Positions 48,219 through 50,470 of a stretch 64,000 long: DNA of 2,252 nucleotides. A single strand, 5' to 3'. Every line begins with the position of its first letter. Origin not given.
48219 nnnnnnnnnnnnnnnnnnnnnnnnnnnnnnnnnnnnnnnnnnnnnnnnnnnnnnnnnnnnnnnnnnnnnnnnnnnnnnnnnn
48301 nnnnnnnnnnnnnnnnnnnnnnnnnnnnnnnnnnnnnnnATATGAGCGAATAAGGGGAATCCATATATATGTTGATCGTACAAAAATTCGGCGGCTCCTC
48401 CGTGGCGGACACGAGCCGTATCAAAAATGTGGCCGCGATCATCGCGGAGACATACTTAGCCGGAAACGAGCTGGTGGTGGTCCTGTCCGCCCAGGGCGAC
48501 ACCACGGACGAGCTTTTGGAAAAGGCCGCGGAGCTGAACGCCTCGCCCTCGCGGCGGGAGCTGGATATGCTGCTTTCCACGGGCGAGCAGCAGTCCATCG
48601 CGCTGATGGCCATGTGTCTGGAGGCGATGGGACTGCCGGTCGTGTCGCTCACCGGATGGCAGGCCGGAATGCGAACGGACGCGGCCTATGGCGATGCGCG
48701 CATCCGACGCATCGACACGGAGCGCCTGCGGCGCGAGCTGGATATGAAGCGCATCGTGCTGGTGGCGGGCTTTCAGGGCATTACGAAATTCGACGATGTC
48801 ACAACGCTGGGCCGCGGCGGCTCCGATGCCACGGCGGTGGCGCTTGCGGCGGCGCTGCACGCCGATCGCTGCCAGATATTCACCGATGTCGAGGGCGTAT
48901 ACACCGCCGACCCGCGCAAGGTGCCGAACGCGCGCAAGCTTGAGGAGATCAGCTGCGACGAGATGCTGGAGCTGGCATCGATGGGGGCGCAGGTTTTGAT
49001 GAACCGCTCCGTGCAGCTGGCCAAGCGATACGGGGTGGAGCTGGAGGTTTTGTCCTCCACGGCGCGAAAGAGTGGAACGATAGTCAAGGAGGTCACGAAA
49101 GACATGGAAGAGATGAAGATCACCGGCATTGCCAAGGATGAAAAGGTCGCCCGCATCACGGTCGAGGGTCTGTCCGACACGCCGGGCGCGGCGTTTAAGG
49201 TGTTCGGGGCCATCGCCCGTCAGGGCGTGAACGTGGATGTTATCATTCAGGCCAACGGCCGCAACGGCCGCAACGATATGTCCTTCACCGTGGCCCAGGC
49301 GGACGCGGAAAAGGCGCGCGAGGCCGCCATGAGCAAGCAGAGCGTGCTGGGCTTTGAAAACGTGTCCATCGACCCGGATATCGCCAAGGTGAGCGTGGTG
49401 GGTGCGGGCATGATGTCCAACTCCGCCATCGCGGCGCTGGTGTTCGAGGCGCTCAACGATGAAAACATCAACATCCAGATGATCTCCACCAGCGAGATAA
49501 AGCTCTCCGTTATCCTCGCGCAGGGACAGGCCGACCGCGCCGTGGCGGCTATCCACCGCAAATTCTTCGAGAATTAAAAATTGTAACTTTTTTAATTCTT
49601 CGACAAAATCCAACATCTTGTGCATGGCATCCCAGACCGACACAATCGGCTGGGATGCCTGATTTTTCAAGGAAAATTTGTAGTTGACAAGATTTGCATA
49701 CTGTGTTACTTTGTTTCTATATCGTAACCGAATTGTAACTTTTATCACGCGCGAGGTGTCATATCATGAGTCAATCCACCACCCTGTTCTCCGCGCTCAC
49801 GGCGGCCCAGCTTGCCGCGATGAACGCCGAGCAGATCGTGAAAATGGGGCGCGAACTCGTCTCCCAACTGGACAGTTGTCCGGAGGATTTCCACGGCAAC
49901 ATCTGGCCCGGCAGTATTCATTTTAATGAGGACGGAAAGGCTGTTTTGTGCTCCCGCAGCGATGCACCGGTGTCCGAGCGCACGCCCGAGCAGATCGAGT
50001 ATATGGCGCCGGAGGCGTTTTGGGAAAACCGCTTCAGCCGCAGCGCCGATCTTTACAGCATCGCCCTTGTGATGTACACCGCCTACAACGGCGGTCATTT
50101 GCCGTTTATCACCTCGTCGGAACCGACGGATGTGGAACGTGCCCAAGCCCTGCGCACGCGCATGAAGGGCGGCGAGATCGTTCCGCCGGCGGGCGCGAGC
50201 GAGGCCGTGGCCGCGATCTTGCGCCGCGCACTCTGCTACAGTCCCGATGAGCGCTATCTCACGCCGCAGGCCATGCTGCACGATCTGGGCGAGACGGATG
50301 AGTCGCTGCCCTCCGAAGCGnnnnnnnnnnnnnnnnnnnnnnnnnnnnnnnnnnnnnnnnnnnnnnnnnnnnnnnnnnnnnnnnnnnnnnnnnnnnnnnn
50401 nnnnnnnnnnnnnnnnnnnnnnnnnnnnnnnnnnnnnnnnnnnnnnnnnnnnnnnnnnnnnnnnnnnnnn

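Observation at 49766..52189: Truncated pseudokinase fused through one TM helix to two cysteine-less C-type-lectin-like repeats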

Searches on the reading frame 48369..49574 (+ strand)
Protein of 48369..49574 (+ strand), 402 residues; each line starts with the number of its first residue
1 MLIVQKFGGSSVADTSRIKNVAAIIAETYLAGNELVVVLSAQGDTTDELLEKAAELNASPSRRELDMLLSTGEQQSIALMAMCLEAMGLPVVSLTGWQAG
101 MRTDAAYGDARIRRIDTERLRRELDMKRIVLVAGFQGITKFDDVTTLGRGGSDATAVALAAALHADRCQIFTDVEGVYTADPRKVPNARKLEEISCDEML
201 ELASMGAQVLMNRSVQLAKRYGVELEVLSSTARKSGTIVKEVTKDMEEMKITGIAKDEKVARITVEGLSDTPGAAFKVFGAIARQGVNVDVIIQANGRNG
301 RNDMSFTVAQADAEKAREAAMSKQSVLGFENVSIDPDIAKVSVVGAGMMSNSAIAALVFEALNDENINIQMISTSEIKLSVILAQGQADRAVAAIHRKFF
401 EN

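Call 3: search_protein_families(library=pfam, proteins=[window:48369-49574:+], max_evalue=1)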
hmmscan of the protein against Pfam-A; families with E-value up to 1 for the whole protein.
window:48369-49574:+ (402 aa): 4 families
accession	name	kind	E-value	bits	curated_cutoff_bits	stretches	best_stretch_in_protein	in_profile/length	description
PF00696.33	AA_kinase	-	7.1e-56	190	24.9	1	1-228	1-233/234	Amino acid kinase family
PF22468.2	ACT_9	-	4.3e-30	103.7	27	2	341-399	1-61/61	ACT domain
PF13840.12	ACT_7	-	4.4e-16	58.9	27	1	334-397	2-65/65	ACT domain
PF01842.31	ACT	-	2.1e-10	40.6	27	2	265-319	5-60/66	ACT domain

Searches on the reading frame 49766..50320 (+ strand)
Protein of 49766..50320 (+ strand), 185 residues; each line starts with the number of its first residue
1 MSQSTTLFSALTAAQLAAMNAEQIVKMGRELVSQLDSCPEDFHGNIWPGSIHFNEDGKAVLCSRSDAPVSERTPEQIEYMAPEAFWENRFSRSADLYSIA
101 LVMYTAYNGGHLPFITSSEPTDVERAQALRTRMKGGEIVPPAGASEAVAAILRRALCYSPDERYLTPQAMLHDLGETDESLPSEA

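Call 29: predict_structure(alignment_id=A1)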
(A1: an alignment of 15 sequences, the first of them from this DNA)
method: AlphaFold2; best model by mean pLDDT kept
length: 185 residues; sequences in the alignment: 15
mean_pLDDT: 90.9   pTM: 0.89
mean pLDDT of the five models: 90.9, 90.7, 90.4, 88.2, 88.0
residues with pLDDT >= 90: 149; 70-90: 26; 50-70: 5; < 50: 5
segments of 3 or more residues with pLDDT < 50: 1-5
pLDDT, mean of each block of 10 residues (from residue 1): 53 93 97 90 89 93 87 94 94 96 96 91 95 95 95 97 96 96 70
secondary structure, 60 per line:
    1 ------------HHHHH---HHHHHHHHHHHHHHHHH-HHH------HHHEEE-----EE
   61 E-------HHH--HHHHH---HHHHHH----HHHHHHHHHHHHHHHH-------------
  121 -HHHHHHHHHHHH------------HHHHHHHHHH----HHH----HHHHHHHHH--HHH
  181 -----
elements in order: H13-17 H21-37 E51-53 E59-61 H74-78 H82-87 H92-107 H122-133 H146-155 H167-175

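Call 30: search_protein_representatives(alignment_id=A1)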
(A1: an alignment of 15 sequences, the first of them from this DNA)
Query: 15 sequences, 184 profile positions. Proteins with E-value up to 0.001 (for the whole library): 49217; up to 1e-10: 6319; up to 1e-30: 123. The best 150 are listed.
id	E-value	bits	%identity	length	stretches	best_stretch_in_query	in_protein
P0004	1.9e-89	314.2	-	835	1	1-184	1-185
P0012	1.2e-78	279.0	-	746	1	1-184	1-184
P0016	1.5e-78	278.7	-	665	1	7-183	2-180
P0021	9.3e-78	276.1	-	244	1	1-183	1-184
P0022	2.9e-77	274.5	-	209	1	1-183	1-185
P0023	1.2e-76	272.5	-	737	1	1-182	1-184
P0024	2.6e-76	271.4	-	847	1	3-183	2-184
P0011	4.1e-75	267.5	-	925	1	11-183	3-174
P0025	1.1e-74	266.1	-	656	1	1-182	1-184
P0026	2.5e-74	265.0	-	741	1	1-183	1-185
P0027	9.8e-73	259.8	-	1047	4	21-178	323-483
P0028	1.5e-72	259.2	-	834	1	1-184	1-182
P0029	2.6e-72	258.4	-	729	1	12-182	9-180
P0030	5.8e-71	254.0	-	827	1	1-183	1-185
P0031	2.9e-70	251.7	-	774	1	6-182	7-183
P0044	2.1e-65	235.9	-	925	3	12-180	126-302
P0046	8.7e-65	233.8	-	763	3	12-174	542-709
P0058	1.9e-45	170.8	-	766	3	20-177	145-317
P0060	9.7e-43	162.0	-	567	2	22-174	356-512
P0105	9.7e-35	135.9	-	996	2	16-174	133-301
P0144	2.9e-29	118.1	-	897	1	12-175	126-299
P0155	3.9e-28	114.4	-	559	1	9-180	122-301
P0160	2.2e-27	111.9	-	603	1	11-175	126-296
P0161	3.5e-27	111.3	-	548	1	16-175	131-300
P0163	6.8e-27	110.3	-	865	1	16-177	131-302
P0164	7.4e-27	110.2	-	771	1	16-175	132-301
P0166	8.6e-27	110.0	-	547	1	14-178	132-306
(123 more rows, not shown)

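Call 35: fold_search(model_id=the predicted structure, library=pdb)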
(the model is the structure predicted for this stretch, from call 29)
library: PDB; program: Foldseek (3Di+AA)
matches with E <= 10: 2000; with E <= 0.001: 1995
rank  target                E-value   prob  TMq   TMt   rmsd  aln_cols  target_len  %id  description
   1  8udt_A                5.1e-10  1.00  0.69  0.47   3.7       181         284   17  The X-RAY co-crystal structure of human FGFR3 and KIN-3248 (released 2024-02-07)
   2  8udt_B                7.4e-10  1.00  0.70  0.48   3.4       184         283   15  The X-RAY co-crystal structure of human FGFR3 and KIN-3248 (released 2024-02-07)
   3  8fln                  1.0e-09  1.00  0.69  0.50   3.7       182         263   16  Crystal structure of BTK C481S kinase domain in complex with pirtobrutinib (released 2023-03-01)
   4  9d1x                  1.1e-09  1.00  0.69  0.47   3.7       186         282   16  Crystal structure of FGFR3 bound to indazole inhibitor (released 2025-06-25)
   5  5jrs_B                1.3e-09  1.00  0.69  0.55   3.5       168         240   17  CRYSTAL STRUCTURE OF BRUTON AGAMMAGLOBULINEMIA TYROSINE KINASE COMPLEXED WITH 4-[2-FLUORO-3-(4-OXO -3,4-DIHYDROQUINAZO (released 2016-08-31)
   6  5zz4_C                1.4e-09  1.00  0.70  0.51   3.4       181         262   18  Crystal structure of bruton's tyrosine kinase in complex with inhibitor 2e (released 2018-09-26)
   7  8udv_B                1.4e-09  1.00  0.68  0.46   4.5       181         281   15  The X-RAY co-crystal structure of human FGFR3 V555M and Compound 17 (released 2024-02-07)
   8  3t9t                  1.5e-09  1.00  0.68  0.50   3.8       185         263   17  Crystal structure of BTK mutant (F435T,K596R) complexed with Imidazo[1,5-a]quinoxaline (released 2011-10-12)
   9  4nwm_A                1.8e-09  1.00  0.71  0.52   3.6       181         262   16  Crystal structure of Bruton agammaglobulinemia tyrosine kinase complexed with BMS-809959 aka 4-tert-butyl-n-[2-me thyl (released 2014-04-02)
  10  3oct                  2.1e-09  1.00  0.66  0.51   4.0       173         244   18  Crystal structure of bruton's tyrosine kinase mutant V555R in complex with dasatinib (released 2010-11-03)
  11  4y95_D                2.2e-09  1.00  0.71  0.51   3.4       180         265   17  Crystal structure of the kinase domain of Bruton's tyrosine kinase with mutations in the activation loop (released 2015-03-18)
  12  4kio_C                2.2e-09  1.00  0.68  0.52   3.4       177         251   16  Kinase domain mutant of human Itk in complex with a covalently-binding inhibitor (released 2013-08-21)
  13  6tfp_A                2.2e-09  1.00  0.70  0.51   3.9       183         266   17  BTK in complex with LOU064, a potent and highly selective covalent inhibitor (released 2020-03-04)
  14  8fd9                  2.2e-09  1.00  0.68  0.48   3.8       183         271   16  Structure of BTK kinase domain with the second-generation inhibitor acalabrutinib (released 2023-07-05)
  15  5p9g                  2.4e-09  1.00  0.69  0.50   3.7       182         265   16  Structure of BTK with RN486 (released 2017-05-24)
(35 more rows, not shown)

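Call 41: find_related_loci(query=A1, collection=genome_contigs, flank=6000)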
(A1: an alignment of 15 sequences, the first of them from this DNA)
Query A1 (185 aa) in genome_contigs; peptide patterns used: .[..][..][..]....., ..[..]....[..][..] (x = any residue, [..] = any of these).
218 stretches matched a pattern; 145 encode a relative of the query (tblastn E <= 1e-3); the best 80 are kept; 80 distinct loci.
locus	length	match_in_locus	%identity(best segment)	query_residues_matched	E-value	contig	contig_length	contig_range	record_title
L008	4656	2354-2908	91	1-185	1e-109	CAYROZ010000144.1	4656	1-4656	MAG TPA_asm: uncultured Oscillospiraceae bacterium isolate binchicken_co370_307 genome assembly, contig: NODE_15135_leng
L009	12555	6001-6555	74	1-185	9e-90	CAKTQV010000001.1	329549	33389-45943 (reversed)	MAG: uncultured Oscillospiraceae bacterium isolate REFINED_METABAT215_TOP10_CONTIGS_1500_ASSEMBLY_K77_MERGED__Hadza_MoBi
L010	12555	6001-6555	74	1-185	2e-89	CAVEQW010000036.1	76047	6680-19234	Alloprevotella sp. isolate G02653-L1_cleanbin_000004 genome assembly, contig: Spades_G02653-L1_contig_213, whole genome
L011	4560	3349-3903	72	1-185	4e-89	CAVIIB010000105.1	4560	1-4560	Oscillospiraceae bacterium isolate H07634-L1_cleanbin_000007 genome assembly, contig: Spades_H07634-L1_contig_12086, who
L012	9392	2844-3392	56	1-183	4e-59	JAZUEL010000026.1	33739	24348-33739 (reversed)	MAG: Oscillospiraceae bacterium isolate T1900045299_TH20190069.MAGScoT_cleanbin_000021 SGB_6132_k141_1085034, whole geno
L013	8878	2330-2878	45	1-182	4e-51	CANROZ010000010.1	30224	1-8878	MAG: uncultured Oscillospiraceae bacterium isolate Lapin-019__bin18 genome assembly, contig: Lapin-019__NODE_850_length_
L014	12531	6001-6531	45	9-185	2e-50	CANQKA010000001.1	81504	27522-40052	MAG: uncultured Oscillospiraceae bacterium isolate Lapin-026__bin52 genome assembly, contig: Lapin-026__NODE_267_length_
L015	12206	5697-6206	46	15-183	3e-50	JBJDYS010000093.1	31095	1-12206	MAG: Oscillospiraceae bacterium isolate PUUB43_bin.037 NODE_879_length_31095_cov_74.031991, whole genome shotgun sequenc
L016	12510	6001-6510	47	15-183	2e-49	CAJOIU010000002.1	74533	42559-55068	uncultured Oscillospiraceae bacterium isolate Red_deer_4_mag_84 genome assembly, contig: scaffold_289, whole genome shot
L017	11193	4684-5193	48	15-185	2e-49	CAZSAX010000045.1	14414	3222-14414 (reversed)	MAG TPA_asm: uncultured Oscillospiraceae bacterium isolate SRP315200_co1_56 genome assembly, contig: NODE_8627_length_14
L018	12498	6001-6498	46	19-183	5e-49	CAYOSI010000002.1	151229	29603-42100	MAG TPA_asm: uncultured Oscillospiraceae bacterium isolate SRP222994_co1_238 genome assembly, contig: NODE_52_length_151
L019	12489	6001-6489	51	16-177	3e-48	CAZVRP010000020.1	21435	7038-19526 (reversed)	MAG TPA_asm: uncultured Oscillospiraceae bacterium isolate SRP222994_co1_544 genome assembly, contig: NODE_4990_length_2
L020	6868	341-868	46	8-183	5e-48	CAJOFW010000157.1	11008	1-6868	uncultured Oscillospiraceae bacterium isolate Red_deer_3_mag_173 genome assembly, contig: scaffold_40156, whole genome s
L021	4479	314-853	45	6-182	6e-48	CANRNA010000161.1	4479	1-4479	MAG: uncultured Oscillospiraceae bacterium isolate Lapin-021__bin54 genome assembly, contig: Lapin-021__NODE_24232_lengt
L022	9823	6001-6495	48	16-179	3e-48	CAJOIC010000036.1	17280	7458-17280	uncultured Oscillospiraceae bacterium isolate Red_deer_4_mag_178 genome assembly, contig: scaffold_6077, whole genome sh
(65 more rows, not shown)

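Call 64: search_protein_families(library=pfam, proteins=[P0144, P0155, P0160, P0161, P0163, P0164, P0166, P0105, P0044, P0058], max_evalue=0.0001)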
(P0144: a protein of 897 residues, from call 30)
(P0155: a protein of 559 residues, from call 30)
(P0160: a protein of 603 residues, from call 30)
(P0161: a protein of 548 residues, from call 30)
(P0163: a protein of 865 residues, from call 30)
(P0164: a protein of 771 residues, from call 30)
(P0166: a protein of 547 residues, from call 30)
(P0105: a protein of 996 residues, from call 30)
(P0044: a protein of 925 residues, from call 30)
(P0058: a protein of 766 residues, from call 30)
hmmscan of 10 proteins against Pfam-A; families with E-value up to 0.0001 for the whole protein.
P0144 (897 aa): 4 families
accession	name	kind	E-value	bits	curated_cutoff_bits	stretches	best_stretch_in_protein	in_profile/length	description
PF00069.31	Pkinase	-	4.7e-41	141.4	31.7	1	18-294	6-258/263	Protein kinase domain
PF07714.23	PK_Tyr_Ser-Thr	-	9.6e-27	94.3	23.1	1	70-288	38-250/258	Protein tyrosine and serine/threonine kinase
PF18998.6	Flg_new_2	-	2.9e-08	34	23.6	1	361-429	4-71/73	Divergent InlB B-repeat domain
PF19789.6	DUF6273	-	1.8e-05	25.1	23.5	0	747-779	26-57/172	Domain of unknown function (DUF6273)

P0155 (559 aa): 3 families
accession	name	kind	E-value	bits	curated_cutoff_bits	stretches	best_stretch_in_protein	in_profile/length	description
PF00069.31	Pkinase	-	4.7e-42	144.6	31.7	1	14-291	2-258/263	Protein kinase domain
PF07714.23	PK_Tyr_Ser-Thr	-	4.7e-27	95.4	23.1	1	72-285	43-250/258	Protein tyrosine and serine/threonine kinase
PF18933.6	PsbP_2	-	1.1e-06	29.3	27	1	390-507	39-140/184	PsbP-like protein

P0160 (603 aa): 2 families
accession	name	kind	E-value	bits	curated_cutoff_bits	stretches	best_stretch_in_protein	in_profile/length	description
PF00069.31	Pkinase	-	1.5e-26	93.8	31.7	1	63-284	27-252/263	Protein kinase domain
PF07714.23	PK_Tyr_Ser-Thr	-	1.2e-14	54.7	23.1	1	75-283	42-248/258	Protein tyrosine and serine/threonine kinase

P0161 (548 aa): 3 families
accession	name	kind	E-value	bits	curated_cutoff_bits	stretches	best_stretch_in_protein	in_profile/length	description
PF00069.31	Pkinase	-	6.8e-41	140.8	31.7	1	14-296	2-259/263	Protein kinase domain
PF07714.23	PK_Tyr_Ser-Thr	-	7.1e-26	91.5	23.1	1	15-289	3-250/258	Protein tyrosine and serine/threonine kinase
PF03109.22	ABC1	-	5e-05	23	22.9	0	126-189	159-220/244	ABC1 atypical kinase-like domain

P0163 (865 aa): 11 families
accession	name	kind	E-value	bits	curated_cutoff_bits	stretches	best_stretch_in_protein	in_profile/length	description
PF00069.31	Pkinase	-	3.9e-41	141.6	31.7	1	14-289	2-253/263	Protein kinase domain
PF07714.23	PK_Tyr_Ser-Thr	-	2.9e-26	92.8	23.1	1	15-289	3-250/258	Protein tyrosine and serine/threonine kinase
PF14559.12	TPR_19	-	1.4e-16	61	25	2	528-576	2-50/68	Tetratricopeptide repeat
PF13432.12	TPR_16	-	7.9e-16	58.6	32.7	1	525-576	5-56/65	Tetratricopeptide repeat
PF01556.23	DnaJ_C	-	2.6e-10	41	26.6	1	396-460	4-75/152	DnaJ C terminal domain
PF13431.12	TPR_17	-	6.4e-10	39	24.4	0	540-571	2-33/34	Tetratricopeptide repeat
PF07719.23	TPR_2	-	3e-08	33.6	27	0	553-574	3-24/34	Tetratricopeptide repeat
PF13428.12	TPR_14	-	5.1e-08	33.3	23.5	0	530-559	14-43/44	Tetratricopeptide repeat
PF03704.23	BTAD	-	5.1e-05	24.1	22.1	0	507-576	51-121/146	Bacterial transcriptional activator domain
PF12895.13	ANAPC3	-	6.4e-05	23.6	27.2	0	530-576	2-48/82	Anaphase-promoting complex, cyclosome, subunit 3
PF13174.12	TPR_6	-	8.7e-05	23.4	26.3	0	525-549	8-32/33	Tetratricopeptide repeat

P0164 (771 aa): 7 families
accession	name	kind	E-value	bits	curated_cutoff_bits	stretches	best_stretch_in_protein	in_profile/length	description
PF00069.31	Pkinase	-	1.5e-40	139.7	31.7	1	15-296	2-258/263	Protein kinase domain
PF07714.23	PK_Tyr_Ser-Thr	-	7.3e-25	88.2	23.1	1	17-290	4-250/258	Protein tyrosine and serine/threonine kinase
PF12799.13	LRR_4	-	6.4e-19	68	27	3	601-633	10-43/44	Leucine Rich repeats (2 copies)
PF13855.12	LRR_8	-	3.5e-06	27.1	27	0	601-648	10-61/61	Leucine rich repeat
PF23598.1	LRR_14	-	7.1e-06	25.5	40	1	570-715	8-148/353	Leucine-rich repeat region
PF13248.11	Zn_ribbon_3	-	5.1e-05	23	27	1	366-387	5-26/26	zinc-ribbon domain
PF03109.22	ABC1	-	9.6e-05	22.1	22.9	0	127-190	159-220/244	ABC1 atypical kinase-like domain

P0166 (547 aa): 5 families
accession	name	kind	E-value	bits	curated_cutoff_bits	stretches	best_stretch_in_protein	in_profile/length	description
PF00069.31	Pkinase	-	8.7e-43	147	31.7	1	19-298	4-258/263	Protein kinase domain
PF07714.23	PK_Tyr_Ser-Thr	-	2.8e-26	92.8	23.1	1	20-291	5-249/258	Protein tyrosine and serine/threonine kinase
PF12799.13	LRR_4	-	6.1e-14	52.2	27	2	453-490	5-43/44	Leucine Rich repeats (2 copies)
PF13855.12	LRR_8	-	2e-08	34.3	27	2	453-505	5-61/61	Leucine rich repeat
PF14580.12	LRR_9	-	1.7e-06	28.2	30.5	1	429-531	21-129/175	Leucine-rich repeat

P0105 (996 aa): 8 families
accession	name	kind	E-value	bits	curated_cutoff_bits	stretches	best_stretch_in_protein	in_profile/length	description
PF00069.31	Pkinase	-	3.4e-72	243.4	31.7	2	17-292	2-254/263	Protein kinase domain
PF07714.23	PK_Tyr_Ser-Thr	-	2.8e-49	168.2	23.1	2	18-290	3-249/258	Protein tyrosine and serine/threonine kinase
PF12799.13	LRR_4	-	1.2e-32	111.7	27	4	849-890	2-44/44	Leucine Rich repeats (2 copies)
PF13855.12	LRR_8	-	1.2e-10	41.4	27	1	914-970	1-61/61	Leucine rich repeat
PF03109.22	ABC1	-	1.1e-08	35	22.9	0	129-192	160-221/244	ABC1 atypical kinase-like domain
PF14531.12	Kinase-like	-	2.1e-07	30.9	25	0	154-230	161-244/289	Kinase-like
PF17667.7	Pkinase_fungal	-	7.2e-06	25.4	24.1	0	152-214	301-370/387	Fungal protein kinase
PF14580.12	LRR_9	-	1.3e-05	25.3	30.5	0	849-884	89-127/175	Leucine-rich repeat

P0044 (925 aa): 4 families
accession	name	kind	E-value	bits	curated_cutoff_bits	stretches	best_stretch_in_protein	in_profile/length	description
PF00069.31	Pkinase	-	6.7e-88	294.9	31.7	3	14-293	2-258/263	Protein kinase domain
PF07714.23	PK_Tyr_Ser-Thr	-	1.7e-51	175.5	23.1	2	73-287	42-250/258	Protein tyrosine and serine/threonine kinase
PF17667.7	Pkinase_fungal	-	6.8e-06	25.5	24.1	0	154-226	306-386/387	Fungal protein kinase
PF14531.12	Kinase-like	-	1.2e-05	25.1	25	0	152-226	162-244/289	Kinase-like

P0058 (766 aa): 3 families
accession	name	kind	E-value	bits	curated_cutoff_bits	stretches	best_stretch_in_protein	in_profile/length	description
PF00069.31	Pkinase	-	2.7e-37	129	31.7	2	19-304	1-253/263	Protein kinase domain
PF07714.23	PK_Tyr_Ser-Thr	-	3.9e-19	69.4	23.1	1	84-302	47-248/258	Protein tyrosine and serine/threonine kinase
PF00404.24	Dockerin_1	-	2.9e-08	34.2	22.9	1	714-765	1-52/57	Dockerin type I domain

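Call 81: find_encoding_contigs(protein=P0027, flank=5000, max_places=2)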
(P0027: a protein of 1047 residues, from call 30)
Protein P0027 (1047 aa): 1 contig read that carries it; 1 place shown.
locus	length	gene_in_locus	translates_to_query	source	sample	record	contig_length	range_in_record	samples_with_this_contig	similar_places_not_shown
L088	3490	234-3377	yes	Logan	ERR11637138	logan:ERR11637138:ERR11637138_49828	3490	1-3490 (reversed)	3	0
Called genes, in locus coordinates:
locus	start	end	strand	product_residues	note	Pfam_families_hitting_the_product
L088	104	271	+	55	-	-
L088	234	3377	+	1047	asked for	PF00069:Pkinase, PF07714:PK_Tyr_Ser-Thr, PF14531:Kinase-like (weak), PF00069:Pkinase, PF07714:PK_Tyr_Ser-Thr, PF00069:Pkinase, PF07714:PK_Tyr_Ser-Thr, PF03382:DUF285, +2 more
